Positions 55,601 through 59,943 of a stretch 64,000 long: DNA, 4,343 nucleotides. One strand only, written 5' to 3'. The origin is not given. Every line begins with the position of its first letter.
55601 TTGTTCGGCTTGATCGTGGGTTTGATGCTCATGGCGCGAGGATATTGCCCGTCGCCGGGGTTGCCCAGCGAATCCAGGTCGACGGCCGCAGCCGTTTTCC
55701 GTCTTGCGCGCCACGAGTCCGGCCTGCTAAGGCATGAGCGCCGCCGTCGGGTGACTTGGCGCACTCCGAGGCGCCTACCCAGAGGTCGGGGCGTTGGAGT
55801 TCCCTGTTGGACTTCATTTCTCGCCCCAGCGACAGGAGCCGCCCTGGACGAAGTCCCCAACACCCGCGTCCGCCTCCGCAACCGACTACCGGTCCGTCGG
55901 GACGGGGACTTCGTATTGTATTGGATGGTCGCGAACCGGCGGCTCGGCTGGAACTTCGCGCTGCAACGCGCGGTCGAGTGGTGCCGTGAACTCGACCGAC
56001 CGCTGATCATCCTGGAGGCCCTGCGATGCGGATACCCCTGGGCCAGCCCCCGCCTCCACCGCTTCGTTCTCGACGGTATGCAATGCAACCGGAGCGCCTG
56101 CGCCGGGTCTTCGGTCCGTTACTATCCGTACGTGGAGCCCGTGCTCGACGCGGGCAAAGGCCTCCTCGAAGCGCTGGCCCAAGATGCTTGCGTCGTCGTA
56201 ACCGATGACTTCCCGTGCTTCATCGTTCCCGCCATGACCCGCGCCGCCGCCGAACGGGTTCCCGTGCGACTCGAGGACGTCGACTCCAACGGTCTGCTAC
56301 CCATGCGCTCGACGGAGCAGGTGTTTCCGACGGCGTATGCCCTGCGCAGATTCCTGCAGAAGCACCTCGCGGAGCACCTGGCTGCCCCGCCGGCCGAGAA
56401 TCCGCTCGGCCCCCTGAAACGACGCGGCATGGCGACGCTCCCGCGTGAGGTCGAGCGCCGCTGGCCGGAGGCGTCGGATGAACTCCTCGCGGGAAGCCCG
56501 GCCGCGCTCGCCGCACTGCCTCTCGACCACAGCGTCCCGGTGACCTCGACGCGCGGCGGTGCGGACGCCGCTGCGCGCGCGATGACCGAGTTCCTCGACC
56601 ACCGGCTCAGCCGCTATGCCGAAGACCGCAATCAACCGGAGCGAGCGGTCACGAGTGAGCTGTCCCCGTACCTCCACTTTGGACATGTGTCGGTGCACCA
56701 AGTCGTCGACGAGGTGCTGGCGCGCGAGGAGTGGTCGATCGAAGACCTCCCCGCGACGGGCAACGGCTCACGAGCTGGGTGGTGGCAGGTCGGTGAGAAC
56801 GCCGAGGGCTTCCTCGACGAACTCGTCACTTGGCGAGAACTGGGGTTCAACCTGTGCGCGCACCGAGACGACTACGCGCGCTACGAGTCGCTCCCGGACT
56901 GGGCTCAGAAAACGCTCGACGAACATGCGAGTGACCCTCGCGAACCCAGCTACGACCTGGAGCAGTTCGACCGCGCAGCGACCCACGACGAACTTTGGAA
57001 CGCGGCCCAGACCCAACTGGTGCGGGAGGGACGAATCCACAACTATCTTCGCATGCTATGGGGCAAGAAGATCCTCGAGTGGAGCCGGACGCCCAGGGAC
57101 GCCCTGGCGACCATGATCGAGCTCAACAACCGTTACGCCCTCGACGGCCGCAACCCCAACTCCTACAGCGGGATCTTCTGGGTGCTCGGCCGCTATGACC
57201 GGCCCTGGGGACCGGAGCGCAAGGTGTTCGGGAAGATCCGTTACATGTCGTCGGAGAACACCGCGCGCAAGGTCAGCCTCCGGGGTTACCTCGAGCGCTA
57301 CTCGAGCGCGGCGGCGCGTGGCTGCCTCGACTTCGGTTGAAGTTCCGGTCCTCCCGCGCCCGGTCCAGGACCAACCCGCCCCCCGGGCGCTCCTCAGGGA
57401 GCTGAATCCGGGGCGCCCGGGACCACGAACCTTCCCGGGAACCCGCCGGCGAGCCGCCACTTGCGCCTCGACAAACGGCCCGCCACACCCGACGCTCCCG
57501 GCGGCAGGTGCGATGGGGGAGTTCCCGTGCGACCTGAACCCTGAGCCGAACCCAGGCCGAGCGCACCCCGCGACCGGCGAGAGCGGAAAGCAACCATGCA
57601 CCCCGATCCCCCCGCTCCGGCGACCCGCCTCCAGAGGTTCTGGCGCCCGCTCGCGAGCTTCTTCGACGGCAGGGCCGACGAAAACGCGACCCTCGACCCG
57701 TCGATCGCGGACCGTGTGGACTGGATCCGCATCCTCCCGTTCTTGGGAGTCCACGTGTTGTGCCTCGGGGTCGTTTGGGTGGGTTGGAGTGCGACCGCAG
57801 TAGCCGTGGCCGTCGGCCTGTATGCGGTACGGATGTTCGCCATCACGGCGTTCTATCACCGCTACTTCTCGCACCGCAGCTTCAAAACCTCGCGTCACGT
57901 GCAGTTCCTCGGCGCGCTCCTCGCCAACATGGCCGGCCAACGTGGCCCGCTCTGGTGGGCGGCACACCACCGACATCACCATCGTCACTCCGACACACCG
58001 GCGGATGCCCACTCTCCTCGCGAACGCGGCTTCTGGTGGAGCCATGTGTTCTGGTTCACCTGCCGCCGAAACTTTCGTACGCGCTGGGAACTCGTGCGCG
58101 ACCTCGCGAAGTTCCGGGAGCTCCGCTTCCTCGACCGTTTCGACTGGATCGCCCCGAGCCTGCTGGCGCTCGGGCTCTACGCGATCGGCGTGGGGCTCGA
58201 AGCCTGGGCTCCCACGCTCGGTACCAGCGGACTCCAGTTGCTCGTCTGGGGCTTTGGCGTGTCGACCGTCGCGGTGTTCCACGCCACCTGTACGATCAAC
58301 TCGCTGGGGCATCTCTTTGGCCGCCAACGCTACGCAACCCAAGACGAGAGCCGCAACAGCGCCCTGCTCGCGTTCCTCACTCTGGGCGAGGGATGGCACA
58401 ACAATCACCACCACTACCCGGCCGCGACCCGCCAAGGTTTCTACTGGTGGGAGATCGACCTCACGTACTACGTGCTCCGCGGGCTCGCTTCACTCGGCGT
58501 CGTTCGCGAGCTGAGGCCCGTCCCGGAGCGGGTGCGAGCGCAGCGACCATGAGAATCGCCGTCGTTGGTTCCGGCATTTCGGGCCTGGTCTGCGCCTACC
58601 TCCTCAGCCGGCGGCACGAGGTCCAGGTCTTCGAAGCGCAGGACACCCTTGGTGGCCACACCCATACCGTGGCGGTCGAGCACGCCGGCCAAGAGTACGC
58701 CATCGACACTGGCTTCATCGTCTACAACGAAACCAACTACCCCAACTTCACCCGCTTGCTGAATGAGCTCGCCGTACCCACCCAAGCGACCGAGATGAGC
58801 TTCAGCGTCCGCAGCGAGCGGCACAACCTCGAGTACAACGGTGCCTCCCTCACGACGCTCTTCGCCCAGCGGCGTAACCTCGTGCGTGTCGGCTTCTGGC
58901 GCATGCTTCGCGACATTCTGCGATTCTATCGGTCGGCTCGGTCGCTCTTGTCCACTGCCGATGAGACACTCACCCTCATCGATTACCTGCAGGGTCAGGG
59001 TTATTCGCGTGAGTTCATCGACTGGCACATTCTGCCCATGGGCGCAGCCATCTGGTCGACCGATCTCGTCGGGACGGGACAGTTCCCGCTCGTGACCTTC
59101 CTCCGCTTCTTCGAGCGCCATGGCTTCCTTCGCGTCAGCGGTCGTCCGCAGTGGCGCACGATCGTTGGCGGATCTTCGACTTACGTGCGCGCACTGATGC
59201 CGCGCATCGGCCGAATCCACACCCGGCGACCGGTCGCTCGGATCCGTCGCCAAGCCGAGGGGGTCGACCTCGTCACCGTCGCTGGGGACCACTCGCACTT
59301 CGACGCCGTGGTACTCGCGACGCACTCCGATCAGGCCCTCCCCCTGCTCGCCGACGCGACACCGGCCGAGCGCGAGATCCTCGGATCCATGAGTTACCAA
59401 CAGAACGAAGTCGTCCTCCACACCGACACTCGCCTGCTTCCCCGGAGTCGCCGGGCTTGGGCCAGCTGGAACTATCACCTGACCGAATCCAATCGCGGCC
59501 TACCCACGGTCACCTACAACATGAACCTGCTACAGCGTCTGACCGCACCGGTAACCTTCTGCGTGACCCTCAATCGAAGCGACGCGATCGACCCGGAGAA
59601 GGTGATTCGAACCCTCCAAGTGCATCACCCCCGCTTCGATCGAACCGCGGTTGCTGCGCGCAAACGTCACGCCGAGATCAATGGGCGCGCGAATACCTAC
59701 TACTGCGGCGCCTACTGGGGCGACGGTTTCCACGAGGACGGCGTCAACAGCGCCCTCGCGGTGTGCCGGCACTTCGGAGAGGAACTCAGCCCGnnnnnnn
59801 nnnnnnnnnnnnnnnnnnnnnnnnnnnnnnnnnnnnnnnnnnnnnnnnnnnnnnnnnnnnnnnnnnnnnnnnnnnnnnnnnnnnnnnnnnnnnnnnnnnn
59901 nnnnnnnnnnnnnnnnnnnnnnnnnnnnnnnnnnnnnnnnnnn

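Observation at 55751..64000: Photolyase followed by a seven-gene, translationally coupled membrane-lipid modification operon (desaturase, FAD oxidoreductase, DUF1365, CFA synthase, DUF2878, DUF1295, second CFA-synthase-like methyltransferase)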

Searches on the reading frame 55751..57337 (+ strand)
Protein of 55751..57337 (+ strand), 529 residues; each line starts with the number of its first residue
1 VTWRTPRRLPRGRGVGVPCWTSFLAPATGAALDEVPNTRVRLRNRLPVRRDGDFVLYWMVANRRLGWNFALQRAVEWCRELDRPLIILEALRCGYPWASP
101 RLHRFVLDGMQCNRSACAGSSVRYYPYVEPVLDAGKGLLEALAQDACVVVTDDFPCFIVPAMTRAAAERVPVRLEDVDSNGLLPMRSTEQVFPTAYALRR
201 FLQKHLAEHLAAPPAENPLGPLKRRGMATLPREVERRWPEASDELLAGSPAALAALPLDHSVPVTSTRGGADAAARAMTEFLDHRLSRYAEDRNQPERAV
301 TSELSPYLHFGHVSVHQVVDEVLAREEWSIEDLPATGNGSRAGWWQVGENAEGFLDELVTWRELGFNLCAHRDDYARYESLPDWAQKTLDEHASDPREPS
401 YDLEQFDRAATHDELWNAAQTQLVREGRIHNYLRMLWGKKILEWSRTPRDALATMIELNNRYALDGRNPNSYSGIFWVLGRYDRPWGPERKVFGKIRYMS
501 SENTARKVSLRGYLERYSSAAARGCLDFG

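Call 4: search_protein_families(library=pfam, proteins=[window:55751-57337:+])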
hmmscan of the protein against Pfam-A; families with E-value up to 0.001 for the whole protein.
window:55751-57337:+ (529 aa): 0 families

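Call 5: search_protein_families(library=ncbifam, proteins=[window:55751-57337:+])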
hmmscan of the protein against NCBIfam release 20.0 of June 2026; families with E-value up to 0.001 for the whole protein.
window:55751-57337:+ (529 aa): 5 families
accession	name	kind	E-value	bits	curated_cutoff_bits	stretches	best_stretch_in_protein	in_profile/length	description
TIGR00591.1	phr2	superfamily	1.6e-109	367.2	550.05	1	38-517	6-453/453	deoxyribodipyrimidine photo-lyase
NF007955.0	PRK10674.1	equivalog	4e-09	35.9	506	1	270-437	204-348/472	deoxyribodipyrimidine photo-lyase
TIGR02766.1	crypt_chrom_pln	subfamily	1.8e-08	33.6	603.85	1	270-323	207-260/480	cryptochrome photoreceptor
TIGR03556.1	photolyase_8HDF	exception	2.3e-07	30.1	884.6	1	269-329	206-266/471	deoxyribodipyrimidine photo-lyase, 8-HDF type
TIGR02765.1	crypto_DASH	subfamily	3.5e-05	22.9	317.05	1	262-431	204-351/431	DASH family cryptochrome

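Call 34: search_solved_structures(query=window:55751-57337:+, max_evalue=0.00001)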
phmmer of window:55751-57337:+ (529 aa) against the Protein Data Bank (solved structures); distinct sequences matched with E-value up to 0.00001: 7.
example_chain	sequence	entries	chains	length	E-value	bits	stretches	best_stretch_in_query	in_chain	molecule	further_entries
8oet_A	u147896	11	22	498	2e-67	231.5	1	50-519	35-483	Deoxyribodipyrimidine photo-lyase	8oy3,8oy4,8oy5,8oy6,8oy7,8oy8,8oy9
2xry_A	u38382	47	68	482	8.6e-67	229.4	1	50-519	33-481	DEOXYRIBODIPYRIMIDINE PHOTOLYASE | DNA photolyase | Deoxyribodipyrimidine photo-lyase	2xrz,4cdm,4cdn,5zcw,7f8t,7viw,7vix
5o8d_A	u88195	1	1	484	2.2e-66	228.1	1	50-519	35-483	Deoxyribodipyrimidine photolyase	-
5o86_A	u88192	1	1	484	1e-65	225.9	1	50-519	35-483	Deoxyribodipyrimidine photolyase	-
5o8e_A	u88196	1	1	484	1e-65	225.9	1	50-519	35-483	Deoxyribodipyrimidine photolyase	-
3umv_A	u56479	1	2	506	3e-54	188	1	49-516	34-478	Deoxyribodipyrimidine photo-lyase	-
6lz7_A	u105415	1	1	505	8.6e-06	28.1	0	270-329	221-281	Cryptochrome-1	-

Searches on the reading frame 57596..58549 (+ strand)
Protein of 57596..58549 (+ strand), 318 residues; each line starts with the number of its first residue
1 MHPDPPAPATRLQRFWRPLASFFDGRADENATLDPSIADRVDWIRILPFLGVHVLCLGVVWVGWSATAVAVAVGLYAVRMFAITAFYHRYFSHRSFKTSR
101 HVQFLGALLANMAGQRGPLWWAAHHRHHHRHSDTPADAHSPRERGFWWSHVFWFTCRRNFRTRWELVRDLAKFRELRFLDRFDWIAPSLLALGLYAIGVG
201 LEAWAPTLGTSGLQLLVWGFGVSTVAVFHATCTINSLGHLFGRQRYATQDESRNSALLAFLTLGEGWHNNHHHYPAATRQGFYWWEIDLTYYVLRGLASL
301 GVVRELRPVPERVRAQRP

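Call 4: search_protein_families(library=pfam, proteins=[window:57596-58549:+])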
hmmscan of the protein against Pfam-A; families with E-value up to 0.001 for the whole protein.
window:57596-58549:+ (318 aa): 1 family
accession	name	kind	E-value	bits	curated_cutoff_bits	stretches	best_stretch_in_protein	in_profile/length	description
PF00487.30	FA_desaturase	-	7.7e-24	85.3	29.7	1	64-296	3-240/253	Fatty acid desaturase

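Call 5: search_protein_families(library=ncbifam, proteins=[window:57596-58549:+])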
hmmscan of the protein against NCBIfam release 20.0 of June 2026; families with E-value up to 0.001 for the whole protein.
window:57596-58549:+ (318 aa): 1 family
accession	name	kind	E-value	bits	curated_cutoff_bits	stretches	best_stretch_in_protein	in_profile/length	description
NF049918.1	DesA_fam_desat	equivalog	3.2e-26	92.4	400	1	67-310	9-244/385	DesA family fatty acid desaturase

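Call 70: search_solved_structures(query=window:57596-58549:+, max_evalue=0.01, show_alignments=1)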
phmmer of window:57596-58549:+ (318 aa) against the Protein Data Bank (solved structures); distinct sequences matched with E-value up to 0.01: 2.
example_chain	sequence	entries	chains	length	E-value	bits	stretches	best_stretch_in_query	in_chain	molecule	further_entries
4ymk_A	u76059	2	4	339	3.7e-27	98.4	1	71-310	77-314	Acyl-CoA desaturase 1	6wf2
4zyo_A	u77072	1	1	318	5.4e-26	94.6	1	73-310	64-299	Acyl-CoA desaturase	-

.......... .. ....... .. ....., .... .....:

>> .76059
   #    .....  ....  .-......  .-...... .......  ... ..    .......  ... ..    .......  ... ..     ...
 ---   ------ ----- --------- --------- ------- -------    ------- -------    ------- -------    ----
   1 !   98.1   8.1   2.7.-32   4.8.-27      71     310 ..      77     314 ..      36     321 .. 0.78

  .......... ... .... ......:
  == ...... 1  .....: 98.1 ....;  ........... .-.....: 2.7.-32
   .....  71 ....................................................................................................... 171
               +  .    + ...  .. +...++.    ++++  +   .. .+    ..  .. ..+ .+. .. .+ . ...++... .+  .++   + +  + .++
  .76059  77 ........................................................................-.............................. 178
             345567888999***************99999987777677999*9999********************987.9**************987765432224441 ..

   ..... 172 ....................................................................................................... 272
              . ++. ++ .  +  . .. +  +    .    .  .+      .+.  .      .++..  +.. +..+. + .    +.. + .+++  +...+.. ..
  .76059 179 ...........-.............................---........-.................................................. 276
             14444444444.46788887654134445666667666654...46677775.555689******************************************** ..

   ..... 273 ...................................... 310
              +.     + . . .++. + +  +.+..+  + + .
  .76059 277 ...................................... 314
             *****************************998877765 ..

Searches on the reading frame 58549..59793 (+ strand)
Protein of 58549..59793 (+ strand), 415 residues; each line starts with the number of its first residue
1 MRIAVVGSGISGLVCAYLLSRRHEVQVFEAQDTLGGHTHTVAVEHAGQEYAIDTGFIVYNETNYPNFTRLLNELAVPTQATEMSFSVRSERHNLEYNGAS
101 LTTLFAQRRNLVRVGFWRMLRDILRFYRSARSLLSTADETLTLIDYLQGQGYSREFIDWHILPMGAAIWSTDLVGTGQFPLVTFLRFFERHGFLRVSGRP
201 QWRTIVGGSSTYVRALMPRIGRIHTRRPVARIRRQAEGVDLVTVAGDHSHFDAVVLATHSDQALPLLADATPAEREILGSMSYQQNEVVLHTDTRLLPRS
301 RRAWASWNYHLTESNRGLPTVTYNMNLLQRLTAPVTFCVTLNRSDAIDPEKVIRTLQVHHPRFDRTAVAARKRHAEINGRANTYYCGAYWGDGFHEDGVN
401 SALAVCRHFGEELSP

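Call 4: search_protein_families(library=pfam, proteins=[window:58549-59793:+])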
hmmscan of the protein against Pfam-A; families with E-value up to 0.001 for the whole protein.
window:58549-59793:+ (415 aa): 5 families
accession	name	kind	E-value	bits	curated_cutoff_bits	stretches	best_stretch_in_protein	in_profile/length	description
PF01593.30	Amino_oxidase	-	2.4e-27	96.7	19.8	1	10-300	1-299/443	Flavin containing amine oxidoreductase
PF13450.12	NAD_binding_8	-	4.1e-17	62.7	21.9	1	5-74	1-68/68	NAD(P)-binding Rossmann-like domain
PF01266.30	DAO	-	9.7e-12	45.5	27.9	1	2-42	1-42/353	FAD dependent oxidoreductase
PF13454.12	NAD_binding_9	-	0.00037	20.9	21.8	0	222-258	116-152/155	FAD-NAD(P)-binding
PF07992.20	Pyr_redox_2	-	0.00071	19.5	26.1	0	2-63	144-205/291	Pyridine nucleotide-disulphide oxidoreductase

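Call 5: search_protein_families(library=ncbifam, proteins=[window:58549-59793:+])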
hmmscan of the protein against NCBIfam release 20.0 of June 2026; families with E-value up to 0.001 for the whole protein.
window:58549-59793:+ (415 aa): 24 families
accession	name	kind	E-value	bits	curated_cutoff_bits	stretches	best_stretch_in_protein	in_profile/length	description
NF005560.0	PRK07233.1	equivalog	9.6e-17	60.9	252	2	1-44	1-45/435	hypothetical protein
NF008841.0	PRK11883.1-1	equivalog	9e-16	57.8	517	2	1-82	4-84/453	protoporphyrinogen oxidase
TIGR03467.1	HpnE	equivalog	1.5e-13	50.9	283.05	1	3-270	1-273/430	hydroxysqualene dehydroxylase HpnE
TIGR00562.1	proto_IX_ox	equivalog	1.1e-08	34.1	97.85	1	3-42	5-47/470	protoporphyrinogen oxidase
NF009410.0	PRK12771.1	subfamily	1.1e-07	30.8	516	1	2-37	140-176/566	NAD(P)-binding protein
NF053546.1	violacein_VioA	equivalog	2e-07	30.7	600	1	3-80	2-81/411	flavin-dependent violacein biosynthesis tryptophan-2 monooxygenase VioA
NF008845.0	PRK11883.1-5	equivalog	1.9e-06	26.4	560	0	2-44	6-55/468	protoporphyrinogen oxidase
TIGR02731.1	phytoene_desat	equivalog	2e-06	26.8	569.4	1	2-77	1-73/453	15-cis-phytoene desaturase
TIGR02734.1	crtI_fam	subfamily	1.1e-05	24.4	238.1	1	4-59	2-54/504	phytoene desaturase family protein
TIGR03197.1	MnmC_Cterm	equivalog_domain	1.2e-05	24.6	174.2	0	2-35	1-35/400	FAD-dependent 5-carboxymethylaminomethyl-2-thiouridine(34) oxidoreductase MnmC1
NF045637.1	carotdesatCrtDProt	equivalog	2.6e-05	23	580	1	3-55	1-50/485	1-hydroxycarotenoid 3,4-desaturase CrtD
NF045663.1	diclust_near_Sec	equivalog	6.2e-05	21.3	530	1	2-47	108-154/759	pyridine nucleotide-disulfide oxidoreductase/dicluster-binding protein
NF009415.0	PRK12779.1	equivalog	9e-05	20.5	1519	1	3-37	309-344/944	putative bifunctional glutamate synthase subunit beta/2-polyprenylphenol hydroxylase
TIGR01317.1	GOGAT_sm_gam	subfamily_domain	0.00015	20.8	447.7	1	2-37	145-181/485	glutamate synthase small subunit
NF009454.0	PRK12814.1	equivalog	0.00017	20.1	916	1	2-37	195-231/657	putative NADPH-dependent glutamate synthase small subunit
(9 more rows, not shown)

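Call 72: search_solved_structures(query=window:58549-59793:+, max_evalue=0.00001)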
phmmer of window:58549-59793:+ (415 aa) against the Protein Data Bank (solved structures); distinct sequences matched with E-value up to 0.00001: 9.
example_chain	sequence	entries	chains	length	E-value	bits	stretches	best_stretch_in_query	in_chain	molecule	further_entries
6f7l_A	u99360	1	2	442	1.2e-37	133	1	2-410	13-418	Amine oxidase LkcE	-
6f32_A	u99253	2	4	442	1.7e-37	132.5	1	2-410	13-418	Amine oxidase LkcE | LkcE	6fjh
6f7v_A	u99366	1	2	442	1.7e-37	132.5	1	2-410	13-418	LkcE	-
2z5x_A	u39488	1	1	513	2.1e-06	30.1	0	3-83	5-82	Amine oxidase [flavin-containing] A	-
2z5y_A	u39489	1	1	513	2.2e-06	30.1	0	3-83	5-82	Amine oxidase [flavin-containing] A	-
2bxr_A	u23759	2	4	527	2.3e-06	30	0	3-83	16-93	AMINE OXIDASE [FLAVIN-CONTAINING] A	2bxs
7rt0_A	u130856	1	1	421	3e-06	29.6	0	2-89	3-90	4-methylaminobutanoate oxidase (methylamine-forming)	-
4iv9_A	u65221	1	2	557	3e-06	29.6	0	2-59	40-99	Tryptophan 2-monooxygenase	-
1o5w_A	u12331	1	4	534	7.3e-06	28.4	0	3-80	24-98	Amine oxidase [flavin-containing] A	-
